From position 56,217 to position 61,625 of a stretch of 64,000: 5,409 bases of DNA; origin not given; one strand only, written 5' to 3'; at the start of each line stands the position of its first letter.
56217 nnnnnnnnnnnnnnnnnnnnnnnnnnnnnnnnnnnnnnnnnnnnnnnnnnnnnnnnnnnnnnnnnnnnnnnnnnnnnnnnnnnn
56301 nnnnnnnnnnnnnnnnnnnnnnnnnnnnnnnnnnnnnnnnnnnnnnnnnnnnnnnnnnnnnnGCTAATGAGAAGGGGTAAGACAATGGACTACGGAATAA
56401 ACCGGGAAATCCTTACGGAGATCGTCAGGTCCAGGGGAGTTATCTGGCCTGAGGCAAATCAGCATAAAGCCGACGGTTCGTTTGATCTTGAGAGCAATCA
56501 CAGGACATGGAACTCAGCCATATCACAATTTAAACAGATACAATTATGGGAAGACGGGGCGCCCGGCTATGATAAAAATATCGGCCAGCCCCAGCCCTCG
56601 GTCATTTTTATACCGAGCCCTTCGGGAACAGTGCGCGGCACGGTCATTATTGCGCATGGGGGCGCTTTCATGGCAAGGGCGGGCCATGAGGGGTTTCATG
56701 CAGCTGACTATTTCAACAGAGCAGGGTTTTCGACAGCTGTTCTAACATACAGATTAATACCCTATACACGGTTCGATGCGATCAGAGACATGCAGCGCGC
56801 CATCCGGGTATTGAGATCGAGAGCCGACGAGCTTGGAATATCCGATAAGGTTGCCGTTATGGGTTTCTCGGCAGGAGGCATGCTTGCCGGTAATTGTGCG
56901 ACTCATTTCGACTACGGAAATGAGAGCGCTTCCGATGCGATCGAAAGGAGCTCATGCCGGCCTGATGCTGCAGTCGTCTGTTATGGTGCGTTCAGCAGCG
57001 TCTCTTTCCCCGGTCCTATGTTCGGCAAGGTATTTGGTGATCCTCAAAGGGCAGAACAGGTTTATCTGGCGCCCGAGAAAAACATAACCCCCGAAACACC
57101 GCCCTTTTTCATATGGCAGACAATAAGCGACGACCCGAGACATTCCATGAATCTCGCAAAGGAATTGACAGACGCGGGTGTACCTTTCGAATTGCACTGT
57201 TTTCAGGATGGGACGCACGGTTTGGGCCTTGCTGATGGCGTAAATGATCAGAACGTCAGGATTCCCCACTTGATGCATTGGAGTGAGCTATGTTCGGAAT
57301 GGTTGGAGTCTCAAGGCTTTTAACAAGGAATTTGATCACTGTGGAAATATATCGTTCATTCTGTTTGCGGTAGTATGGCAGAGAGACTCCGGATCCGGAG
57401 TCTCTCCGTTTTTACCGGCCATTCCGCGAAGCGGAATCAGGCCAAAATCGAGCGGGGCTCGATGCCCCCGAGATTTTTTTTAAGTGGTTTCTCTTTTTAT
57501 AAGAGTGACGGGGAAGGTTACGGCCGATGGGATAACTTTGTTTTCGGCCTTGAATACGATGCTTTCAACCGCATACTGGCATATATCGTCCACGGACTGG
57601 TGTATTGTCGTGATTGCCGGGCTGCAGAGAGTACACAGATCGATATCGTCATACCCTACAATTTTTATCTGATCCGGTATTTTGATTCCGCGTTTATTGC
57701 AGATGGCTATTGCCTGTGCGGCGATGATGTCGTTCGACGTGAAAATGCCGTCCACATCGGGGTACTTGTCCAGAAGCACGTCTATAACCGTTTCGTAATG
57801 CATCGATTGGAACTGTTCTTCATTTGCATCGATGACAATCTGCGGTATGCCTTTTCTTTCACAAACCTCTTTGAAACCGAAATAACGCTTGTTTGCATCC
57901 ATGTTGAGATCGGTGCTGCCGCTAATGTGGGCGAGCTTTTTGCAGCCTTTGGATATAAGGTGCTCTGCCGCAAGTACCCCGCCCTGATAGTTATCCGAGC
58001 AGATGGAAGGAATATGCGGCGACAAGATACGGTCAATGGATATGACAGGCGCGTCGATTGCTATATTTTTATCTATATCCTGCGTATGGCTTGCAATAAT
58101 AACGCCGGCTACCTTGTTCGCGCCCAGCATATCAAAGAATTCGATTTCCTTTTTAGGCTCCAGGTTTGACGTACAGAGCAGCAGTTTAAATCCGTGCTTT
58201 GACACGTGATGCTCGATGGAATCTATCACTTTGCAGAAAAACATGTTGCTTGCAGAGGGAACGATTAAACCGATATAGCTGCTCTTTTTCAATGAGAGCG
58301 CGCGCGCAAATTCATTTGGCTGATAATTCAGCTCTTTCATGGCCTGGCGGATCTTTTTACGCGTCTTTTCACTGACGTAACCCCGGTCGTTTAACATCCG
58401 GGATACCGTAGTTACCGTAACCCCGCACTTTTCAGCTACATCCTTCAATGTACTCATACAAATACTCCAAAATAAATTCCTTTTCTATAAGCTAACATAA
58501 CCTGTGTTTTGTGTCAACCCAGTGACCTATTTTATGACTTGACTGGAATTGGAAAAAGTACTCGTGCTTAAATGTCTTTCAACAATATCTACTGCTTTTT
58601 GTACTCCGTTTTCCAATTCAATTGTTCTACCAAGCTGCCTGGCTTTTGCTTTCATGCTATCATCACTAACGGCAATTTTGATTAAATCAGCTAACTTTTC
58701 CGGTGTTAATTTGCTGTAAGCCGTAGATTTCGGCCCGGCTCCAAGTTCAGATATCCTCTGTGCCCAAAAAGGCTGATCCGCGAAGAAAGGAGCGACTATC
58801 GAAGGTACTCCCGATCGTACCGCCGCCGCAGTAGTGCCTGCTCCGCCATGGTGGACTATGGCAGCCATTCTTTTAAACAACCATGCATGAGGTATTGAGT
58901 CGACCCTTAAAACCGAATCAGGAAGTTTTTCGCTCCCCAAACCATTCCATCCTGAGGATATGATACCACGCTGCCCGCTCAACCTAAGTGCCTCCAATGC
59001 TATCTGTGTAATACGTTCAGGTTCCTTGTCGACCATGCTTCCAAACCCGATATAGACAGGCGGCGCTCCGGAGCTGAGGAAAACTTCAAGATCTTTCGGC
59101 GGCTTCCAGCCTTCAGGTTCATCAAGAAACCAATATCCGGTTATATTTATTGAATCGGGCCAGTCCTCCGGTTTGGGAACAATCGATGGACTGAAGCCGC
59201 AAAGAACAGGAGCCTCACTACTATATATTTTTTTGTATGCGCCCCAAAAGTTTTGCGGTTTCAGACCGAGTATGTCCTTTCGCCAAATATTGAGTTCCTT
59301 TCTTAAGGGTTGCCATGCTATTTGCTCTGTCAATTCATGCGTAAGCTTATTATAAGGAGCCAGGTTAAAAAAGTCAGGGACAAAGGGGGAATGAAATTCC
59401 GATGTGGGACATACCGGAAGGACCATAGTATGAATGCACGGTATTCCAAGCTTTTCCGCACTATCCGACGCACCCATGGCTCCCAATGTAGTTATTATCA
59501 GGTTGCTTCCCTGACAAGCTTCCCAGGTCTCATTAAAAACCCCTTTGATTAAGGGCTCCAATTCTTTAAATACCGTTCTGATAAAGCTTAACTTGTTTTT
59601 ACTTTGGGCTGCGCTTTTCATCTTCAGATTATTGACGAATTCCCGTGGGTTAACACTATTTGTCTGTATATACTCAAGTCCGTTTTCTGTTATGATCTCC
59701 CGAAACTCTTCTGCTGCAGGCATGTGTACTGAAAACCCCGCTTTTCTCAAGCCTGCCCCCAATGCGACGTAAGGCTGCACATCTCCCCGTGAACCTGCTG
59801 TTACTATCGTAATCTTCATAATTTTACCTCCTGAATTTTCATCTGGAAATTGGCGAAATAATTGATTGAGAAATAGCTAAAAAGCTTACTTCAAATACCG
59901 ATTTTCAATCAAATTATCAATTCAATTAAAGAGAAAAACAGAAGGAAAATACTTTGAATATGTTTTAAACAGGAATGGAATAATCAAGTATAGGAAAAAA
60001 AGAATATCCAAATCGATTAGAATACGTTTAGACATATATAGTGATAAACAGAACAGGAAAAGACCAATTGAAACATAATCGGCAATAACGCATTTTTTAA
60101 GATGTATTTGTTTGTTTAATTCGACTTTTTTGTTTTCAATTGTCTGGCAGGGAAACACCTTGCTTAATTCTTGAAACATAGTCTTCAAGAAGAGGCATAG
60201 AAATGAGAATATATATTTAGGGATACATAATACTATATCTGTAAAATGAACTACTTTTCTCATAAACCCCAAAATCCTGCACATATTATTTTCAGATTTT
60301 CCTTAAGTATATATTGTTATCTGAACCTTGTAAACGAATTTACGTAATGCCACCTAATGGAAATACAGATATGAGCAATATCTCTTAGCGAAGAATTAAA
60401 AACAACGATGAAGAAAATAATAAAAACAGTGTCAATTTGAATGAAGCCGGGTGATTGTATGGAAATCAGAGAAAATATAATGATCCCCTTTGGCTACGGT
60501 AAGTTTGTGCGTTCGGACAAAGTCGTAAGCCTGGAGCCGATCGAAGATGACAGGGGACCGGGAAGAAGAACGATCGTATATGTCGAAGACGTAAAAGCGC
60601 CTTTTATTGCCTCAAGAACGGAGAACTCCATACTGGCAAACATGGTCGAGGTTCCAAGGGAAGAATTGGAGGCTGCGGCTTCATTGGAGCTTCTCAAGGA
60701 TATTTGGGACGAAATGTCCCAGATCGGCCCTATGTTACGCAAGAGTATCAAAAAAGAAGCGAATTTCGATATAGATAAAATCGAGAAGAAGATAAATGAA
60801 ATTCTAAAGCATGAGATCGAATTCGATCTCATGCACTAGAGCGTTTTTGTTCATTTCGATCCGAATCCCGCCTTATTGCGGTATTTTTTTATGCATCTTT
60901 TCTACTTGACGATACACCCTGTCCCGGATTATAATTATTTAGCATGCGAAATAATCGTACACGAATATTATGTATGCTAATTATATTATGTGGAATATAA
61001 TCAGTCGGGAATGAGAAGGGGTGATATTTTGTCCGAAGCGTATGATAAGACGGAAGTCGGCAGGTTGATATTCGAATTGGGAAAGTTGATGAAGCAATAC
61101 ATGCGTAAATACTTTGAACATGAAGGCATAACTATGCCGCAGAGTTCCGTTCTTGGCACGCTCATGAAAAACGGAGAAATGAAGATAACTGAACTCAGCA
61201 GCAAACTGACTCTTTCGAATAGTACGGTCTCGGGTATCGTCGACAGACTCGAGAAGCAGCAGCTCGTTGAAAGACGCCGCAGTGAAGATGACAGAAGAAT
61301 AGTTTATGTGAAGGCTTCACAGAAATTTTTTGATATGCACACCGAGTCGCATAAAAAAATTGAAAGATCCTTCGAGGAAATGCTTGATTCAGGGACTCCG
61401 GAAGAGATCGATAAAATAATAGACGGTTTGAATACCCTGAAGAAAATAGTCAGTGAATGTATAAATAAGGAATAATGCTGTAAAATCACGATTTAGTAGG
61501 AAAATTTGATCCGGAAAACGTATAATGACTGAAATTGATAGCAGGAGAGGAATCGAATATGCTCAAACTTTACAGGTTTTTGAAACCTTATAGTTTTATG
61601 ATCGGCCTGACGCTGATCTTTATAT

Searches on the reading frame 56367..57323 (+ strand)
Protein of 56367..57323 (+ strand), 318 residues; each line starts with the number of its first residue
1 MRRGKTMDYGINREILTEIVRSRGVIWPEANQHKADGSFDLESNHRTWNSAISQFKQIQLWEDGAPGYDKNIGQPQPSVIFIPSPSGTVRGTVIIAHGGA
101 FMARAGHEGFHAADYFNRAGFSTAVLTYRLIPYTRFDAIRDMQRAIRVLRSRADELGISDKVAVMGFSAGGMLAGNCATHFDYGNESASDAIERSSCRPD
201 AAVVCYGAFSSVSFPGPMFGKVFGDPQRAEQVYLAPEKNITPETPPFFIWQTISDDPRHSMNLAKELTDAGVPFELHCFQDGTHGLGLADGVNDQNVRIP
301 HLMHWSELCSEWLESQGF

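Call 4: search_protein_families(library=pfam, proteins=[window:56367-57323:+], max_evalue=0.01)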
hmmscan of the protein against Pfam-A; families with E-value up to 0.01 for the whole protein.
window:56367-57323:+ (318 aa): 5 families
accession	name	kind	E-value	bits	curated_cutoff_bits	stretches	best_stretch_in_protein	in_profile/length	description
PF20434.5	BD-FAE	-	1.3e-14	54.7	26.8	1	80-255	3-200/215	BD-FAE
PF07859.19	Abhydrolase_3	-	1.5e-10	41.6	25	1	93-183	1-94/210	alpha/beta hydrolase fold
PF00326.27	Peptidase_S9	-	4.3e-08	33.3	22.6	1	226-287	122-190/213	Prolyl oligopeptidase family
PF01738.24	DLH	-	9.8e-05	22.5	21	0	138-183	77-120/217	Dienelactone hydrolase family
PF12697.13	Abhydrolase_6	-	0.00077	20.6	26.3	1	93-234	1-121/217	Alpha/beta hydrolase family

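Call 5: search_protein_families(library=ncbifam, proteins=[window:56367-57323:+], max_evalue=0.01)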
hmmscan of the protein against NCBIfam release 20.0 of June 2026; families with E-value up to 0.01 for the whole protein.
window:56367-57323:+ (318 aa): 8 families
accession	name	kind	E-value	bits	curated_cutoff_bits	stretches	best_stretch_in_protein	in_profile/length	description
NF041902.1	pecacetest_PaeX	equivalog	3.9e-28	98.4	550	1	84-315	72-306/318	pectin acetylesterase PaeX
NF052620.1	AryltfaseLP1002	equivalog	9.7e-27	94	300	1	92-315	34-264/265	lp_1002 family arylesterase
NF042968.1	AcxylEst_AxeA1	equivalog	3.1e-17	62.1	700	1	87-184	46-144/459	acetylxylan esterase AxeA1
NF058665.1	HaHSL_fam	equivalog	2.9e-08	33.4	320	1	69-178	40-145/260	hormone-sensitive lipase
NF058653.1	LipP1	equivalog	4.7e-08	32.2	350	1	81-178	63-162/300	LipP1 family hormone-sensitive lipase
NF033149.0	CHL_hydrolase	equivalog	1.1e-06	27.8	500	1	75-179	60-167/310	chloramphenicol hydrolase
NF058649.1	GTSAG_HSLs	subfamily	1.8e-05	24.3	380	1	90-197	90-194/312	GTSAG motif subfamily hormone-sensitive lipase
NF058650.1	GCSAG_HSLs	subfamily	0.0082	15.7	410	0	93-179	88-172/314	GCSAG motif subfamily hormone-sensitive lipase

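Call 61: search_solved_structures(query=window:56367-57323:+, max_evalue=0.00001)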
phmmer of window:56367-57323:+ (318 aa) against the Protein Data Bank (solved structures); distinct sequences matched with E-value up to 0.00001: 13.
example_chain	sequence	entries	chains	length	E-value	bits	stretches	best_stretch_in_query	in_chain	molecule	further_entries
6a6o_A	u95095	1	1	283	2.7e-42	148.4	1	49-318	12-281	Esterase/lipase-like protein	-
3bjr_A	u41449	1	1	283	2.2e-16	63.2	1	92-314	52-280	Putative carboxylesterase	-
4q3k_A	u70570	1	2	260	1.7e-15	60.3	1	228-314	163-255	MGS-M1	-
3hxk_A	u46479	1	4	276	1.1e-13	54.4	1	92-316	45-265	Sugar hydrolase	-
7dwc_A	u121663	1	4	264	2.8e-13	53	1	86-312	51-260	Xylanase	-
1lzk_A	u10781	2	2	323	6.8e-13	51.8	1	54-176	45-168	HEROIN ESTERASE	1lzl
3bxp_A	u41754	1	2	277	3.4e-11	46.1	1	93-317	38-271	Putative lipase/esterase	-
4bzw_A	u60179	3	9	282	3.8e-11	46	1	93-317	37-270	LIPASE/ESTERASE | CEST-2923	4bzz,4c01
3d3n_A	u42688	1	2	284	3.8e-11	46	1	93-317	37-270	Putative lipase/esterase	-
7wol_A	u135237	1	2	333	8e-08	35.1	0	92-178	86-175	Lipase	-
2c7b_A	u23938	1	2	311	1.2e-07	34.5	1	83-177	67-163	CARBOXYLESTERASE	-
4ypv_A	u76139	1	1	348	1.1e-06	31.3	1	77-175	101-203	Est8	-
2yh2_A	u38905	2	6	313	7.9e-06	28.5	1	87-248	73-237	ESTERASE | ALPHA/BETA HYDROLASE FOLD-3 DOMAIN PROTEIN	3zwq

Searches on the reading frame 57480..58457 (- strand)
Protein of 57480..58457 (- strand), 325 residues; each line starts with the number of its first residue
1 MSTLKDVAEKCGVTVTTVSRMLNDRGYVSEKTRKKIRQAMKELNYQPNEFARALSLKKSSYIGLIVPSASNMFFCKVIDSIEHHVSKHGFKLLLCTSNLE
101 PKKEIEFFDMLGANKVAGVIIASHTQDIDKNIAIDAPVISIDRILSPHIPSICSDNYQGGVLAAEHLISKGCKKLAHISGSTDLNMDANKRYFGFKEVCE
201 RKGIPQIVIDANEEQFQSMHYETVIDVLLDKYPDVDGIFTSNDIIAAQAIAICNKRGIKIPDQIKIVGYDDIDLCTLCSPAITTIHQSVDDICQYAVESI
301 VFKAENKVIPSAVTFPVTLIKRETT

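Call 4: search_protein_families(library=pfam, proteins=[window:57480-58457:-], max_evalue=0.01)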
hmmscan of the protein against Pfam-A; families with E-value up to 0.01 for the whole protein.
window:57480-58457:- (325 aa): 7 families
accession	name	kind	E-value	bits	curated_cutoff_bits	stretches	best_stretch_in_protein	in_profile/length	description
PF13377.12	Peripla_BP_3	-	5.6e-29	101.8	26.5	1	164-325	1-167/167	Periplasmic binding protein-like domain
PF00532.27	Peripla_BP_1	-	2.3e-23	83.5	22.2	1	61-288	3-245/281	Periplasmic binding proteins and sugar binding domain of LacI family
PF00356.27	LacI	-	4.2e-22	78.1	27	1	3-48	1-46/46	Bacterial regulatory proteins, lacI family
PF13407.12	Peripla_BP_4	-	2.6e-16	60.4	35.1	1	62-271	1-218/258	Periplasmic binding protein domain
PF01381.28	HTH_3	-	1.3e-06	28.8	23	1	3-30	11-38/55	Helix-turn-helix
PF13542.12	HTH_Tnp_ISL3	-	0.0015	18.4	27.4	1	1-25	27-50/51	Helix-turn-helix domain of transposase family ISL3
PF13443.12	HTH_26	-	0.0059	17.3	22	0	3-25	12-34/63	Cro/C1-type HTH DNA-binding domain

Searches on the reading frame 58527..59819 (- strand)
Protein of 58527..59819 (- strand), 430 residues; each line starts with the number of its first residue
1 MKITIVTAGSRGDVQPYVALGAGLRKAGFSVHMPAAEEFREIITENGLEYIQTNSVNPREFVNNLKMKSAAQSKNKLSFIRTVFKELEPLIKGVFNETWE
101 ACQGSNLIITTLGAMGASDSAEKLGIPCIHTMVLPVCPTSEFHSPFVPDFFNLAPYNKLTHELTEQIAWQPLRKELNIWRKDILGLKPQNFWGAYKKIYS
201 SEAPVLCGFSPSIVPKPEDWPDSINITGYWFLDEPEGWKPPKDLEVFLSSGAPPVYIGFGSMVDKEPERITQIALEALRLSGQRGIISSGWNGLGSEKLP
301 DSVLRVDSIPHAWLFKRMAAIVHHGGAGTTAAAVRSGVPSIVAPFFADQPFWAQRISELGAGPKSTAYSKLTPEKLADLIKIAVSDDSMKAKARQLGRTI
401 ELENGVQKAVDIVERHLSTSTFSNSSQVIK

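Call 4: search_protein_families(library=pfam, proteins=[window:58527-59819:-], max_evalue=0.01)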
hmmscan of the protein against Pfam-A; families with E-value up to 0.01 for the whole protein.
window:58527-59819:- (430 aa): 4 families
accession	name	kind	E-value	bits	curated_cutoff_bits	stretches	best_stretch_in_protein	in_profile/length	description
PF06722.18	EryCIII-like_C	-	3e-21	76.4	31.7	1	297-397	27-126/145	Erythromycin biosynthesis protein CIII-like, C-terminal domain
PF03033.26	Glyco_transf_28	-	1.1e-11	45.5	26.2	1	3-141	1-137/139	Glycosyltransferase family 28 N-terminal domain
PF00201.24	UDPGT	-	1.2e-11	44.6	19.5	1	241-397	262-419/499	UDP-glucoronosyl and UDP-glucosyl transferase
PF04101.22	Glyco_tran_28_C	-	0.00042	20.8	22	1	316-394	70-152/166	Glycosyltransferase family 28 C-terminal domain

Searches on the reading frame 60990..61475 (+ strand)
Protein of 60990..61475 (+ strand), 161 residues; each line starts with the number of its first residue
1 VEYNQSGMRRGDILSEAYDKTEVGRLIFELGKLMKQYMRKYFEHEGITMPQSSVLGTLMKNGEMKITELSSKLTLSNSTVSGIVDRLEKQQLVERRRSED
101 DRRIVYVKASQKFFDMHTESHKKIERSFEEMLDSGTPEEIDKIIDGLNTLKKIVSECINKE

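Call 73: search_protein_families(library=pfam, proteins=[window:60990-61475:+], max_evalue=0.001)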
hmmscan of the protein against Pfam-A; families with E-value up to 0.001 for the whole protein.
window:60990-61475:+ (161 aa): 11 families
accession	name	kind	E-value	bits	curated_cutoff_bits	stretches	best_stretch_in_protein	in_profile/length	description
PF01047.28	MarR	-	4.4e-18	65.4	24.6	1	47-105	1-59/59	MarR family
PF12802.13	MarR_2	-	8.9e-14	51.8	27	1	46-104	2-61/61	MarR family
PF22381.2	Staph_reg_Sar_Rot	-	1.8e-11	44.4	27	1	44-112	9-77/85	Transcriptional regulator SarA/Rot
PF13463.12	HTH_27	-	2.3e-08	34.6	22.2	1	53-112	7-67/68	Winged helix DNA-binding domain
PF01978.25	TrmB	-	1.8e-07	31.3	25.6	1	46-106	5-62/68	Sugar-specific transcriptional regulator TrmB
PF13412.12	HTH_24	-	3.1e-06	27.1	21.9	1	54-94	8-48/48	Winged helix-turn-helix DNA-binding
PF02002.24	TFIIE_alpha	-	2.6e-05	24.5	22.9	1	52-133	16-101/105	TFIIE alpha subunit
PF05816.16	TelA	-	3.7e-05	23.4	30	0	17-91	40-110/332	Toxic anion resistance protein (TelA)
PF09339.16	HTH_IclR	-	0.00019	21.5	22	1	54-96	8-51/52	IclR helix-turn-helix domain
PF03965.22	Penicillinase_R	-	0.00045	21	22.6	1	52-129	6-85/115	Penicillinase repressor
PF25212.1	HVO_A0114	-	0.00065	19.9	27.6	0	53-107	26-79/84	HVO_A0114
